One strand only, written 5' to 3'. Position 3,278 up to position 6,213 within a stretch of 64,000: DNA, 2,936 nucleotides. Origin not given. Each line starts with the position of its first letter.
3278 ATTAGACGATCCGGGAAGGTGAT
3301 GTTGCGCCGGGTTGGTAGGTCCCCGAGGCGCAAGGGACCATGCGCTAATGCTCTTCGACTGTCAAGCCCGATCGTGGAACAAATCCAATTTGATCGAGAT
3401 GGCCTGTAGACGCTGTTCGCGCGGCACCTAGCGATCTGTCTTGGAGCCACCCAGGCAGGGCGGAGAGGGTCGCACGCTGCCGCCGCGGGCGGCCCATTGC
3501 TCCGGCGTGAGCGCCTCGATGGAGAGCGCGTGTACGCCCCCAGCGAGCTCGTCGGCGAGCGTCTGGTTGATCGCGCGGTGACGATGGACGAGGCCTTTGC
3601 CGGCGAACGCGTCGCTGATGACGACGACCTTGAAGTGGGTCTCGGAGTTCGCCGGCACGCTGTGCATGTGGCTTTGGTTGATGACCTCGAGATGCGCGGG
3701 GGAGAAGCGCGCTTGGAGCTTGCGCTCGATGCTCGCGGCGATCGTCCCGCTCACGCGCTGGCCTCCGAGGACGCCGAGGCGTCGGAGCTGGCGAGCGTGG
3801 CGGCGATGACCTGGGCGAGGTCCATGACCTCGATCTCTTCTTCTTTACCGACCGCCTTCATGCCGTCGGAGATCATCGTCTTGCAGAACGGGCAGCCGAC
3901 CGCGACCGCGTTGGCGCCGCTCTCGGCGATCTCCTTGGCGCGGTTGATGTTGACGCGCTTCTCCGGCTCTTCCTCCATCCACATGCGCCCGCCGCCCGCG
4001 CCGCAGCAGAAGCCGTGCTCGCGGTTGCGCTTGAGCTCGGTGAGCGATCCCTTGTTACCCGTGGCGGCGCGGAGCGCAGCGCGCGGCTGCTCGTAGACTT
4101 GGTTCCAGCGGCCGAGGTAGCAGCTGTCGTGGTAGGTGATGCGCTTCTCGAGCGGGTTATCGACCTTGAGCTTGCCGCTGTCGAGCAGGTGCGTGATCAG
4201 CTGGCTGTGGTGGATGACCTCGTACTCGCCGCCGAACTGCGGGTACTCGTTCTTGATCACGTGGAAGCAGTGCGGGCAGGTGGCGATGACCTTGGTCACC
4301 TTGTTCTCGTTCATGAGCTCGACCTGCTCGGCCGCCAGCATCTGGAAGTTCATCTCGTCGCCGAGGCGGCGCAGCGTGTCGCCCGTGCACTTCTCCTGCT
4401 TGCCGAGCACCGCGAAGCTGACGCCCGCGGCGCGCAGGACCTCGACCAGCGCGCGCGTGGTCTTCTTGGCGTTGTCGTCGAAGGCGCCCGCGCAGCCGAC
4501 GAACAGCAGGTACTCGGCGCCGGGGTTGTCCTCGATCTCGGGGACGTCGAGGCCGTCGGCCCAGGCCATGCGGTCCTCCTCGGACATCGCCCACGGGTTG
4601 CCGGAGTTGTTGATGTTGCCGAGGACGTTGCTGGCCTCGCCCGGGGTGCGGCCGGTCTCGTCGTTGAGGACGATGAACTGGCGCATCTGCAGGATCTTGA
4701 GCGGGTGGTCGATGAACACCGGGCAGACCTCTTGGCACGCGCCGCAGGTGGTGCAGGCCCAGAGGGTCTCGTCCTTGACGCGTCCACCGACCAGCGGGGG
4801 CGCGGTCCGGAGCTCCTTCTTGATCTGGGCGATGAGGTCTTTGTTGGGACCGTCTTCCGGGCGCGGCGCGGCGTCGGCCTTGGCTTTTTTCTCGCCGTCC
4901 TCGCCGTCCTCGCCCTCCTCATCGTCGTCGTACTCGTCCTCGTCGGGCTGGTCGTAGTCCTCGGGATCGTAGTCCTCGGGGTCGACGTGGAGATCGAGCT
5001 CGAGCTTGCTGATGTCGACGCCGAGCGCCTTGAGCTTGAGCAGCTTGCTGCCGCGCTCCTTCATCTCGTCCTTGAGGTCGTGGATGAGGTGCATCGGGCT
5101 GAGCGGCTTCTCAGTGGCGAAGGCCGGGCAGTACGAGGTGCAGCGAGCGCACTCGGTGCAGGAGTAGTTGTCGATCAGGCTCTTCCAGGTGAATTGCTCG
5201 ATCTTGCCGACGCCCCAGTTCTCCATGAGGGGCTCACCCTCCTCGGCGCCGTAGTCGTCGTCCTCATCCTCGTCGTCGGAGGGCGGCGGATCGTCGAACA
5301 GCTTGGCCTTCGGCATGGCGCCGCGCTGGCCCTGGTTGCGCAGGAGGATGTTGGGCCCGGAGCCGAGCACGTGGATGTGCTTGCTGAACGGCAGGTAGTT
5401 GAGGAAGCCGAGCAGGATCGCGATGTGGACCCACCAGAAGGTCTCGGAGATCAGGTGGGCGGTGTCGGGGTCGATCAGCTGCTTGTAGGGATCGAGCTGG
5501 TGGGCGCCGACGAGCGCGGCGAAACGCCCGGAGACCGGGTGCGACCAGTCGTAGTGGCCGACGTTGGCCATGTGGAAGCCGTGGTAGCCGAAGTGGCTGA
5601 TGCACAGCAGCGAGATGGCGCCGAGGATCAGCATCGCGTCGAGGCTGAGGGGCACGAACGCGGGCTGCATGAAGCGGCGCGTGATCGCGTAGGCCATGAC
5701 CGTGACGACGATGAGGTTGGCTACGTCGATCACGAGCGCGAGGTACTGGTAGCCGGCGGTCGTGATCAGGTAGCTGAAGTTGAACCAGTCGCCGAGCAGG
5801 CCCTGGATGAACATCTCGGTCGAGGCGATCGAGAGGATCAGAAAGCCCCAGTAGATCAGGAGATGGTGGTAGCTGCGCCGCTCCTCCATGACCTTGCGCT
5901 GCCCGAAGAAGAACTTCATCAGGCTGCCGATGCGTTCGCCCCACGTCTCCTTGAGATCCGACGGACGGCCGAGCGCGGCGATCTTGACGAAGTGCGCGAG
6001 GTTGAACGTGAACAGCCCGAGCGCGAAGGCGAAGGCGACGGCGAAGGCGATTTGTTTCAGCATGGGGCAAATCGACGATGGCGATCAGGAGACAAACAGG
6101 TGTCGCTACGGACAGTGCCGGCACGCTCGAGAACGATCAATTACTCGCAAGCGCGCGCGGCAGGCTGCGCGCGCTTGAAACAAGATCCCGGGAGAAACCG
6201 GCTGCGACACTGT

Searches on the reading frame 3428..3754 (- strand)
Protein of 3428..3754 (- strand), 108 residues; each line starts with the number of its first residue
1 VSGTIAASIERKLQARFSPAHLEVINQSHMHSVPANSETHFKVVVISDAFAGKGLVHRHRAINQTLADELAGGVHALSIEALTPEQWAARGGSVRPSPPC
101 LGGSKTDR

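Call 70: search_protein_families(library=pfam, proteins=[window:3428-3754:-], max_evalue=0.001)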
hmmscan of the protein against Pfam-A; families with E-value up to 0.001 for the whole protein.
window:3428-3754:- (108 aa): 1 family
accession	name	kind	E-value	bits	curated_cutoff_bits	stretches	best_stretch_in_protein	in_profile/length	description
PF01722.23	BolA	-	2.6e-30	105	25.7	1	13-86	1-76/76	BolA-like protein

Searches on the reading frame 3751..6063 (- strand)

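Call 6: search_protein_families(library=pfam, proteins=[window:3751-6063:-], max_evalue=0.00001)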
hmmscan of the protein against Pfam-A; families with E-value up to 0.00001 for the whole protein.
window:3751-6063:- (770 aa): 8 families
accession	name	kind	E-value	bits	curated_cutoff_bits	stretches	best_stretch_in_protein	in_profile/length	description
PF02754.22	CCG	-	8.5e-30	103.1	20.6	2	642-731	1-84/85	Cysteine-rich domain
PF13183.11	Fer4_8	-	9.2e-11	42.6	27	1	421-450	46-67/68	4Fe-4S dicluster domain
PF13237.11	Fer4_10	-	2.2e-08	34.3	25.5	0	431-448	36-53/53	4Fe-4S dicluster domain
PF12838.12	Fer4_7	-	1.6e-07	32.1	27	0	434-449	35-50/52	4Fe-4S dicluster domain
PF13187.11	Fer4_9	-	3.8e-07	30.5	27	0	426-448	34-48/52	4Fe-4S dicluster domain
PF12797.12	Fer4_2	-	4.8e-07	29.8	24.5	0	293-314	1-22/22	4Fe-4S binding domain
PF13534.11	Fer4_17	-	1.5e-06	29.1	22.2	0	436-455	1-20/61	4Fe-4S dicluster domain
PF13484.11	Fer4_16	-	8.4e-06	26.9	30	0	302-322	2-21/66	4Fe-4S double cluster binding domain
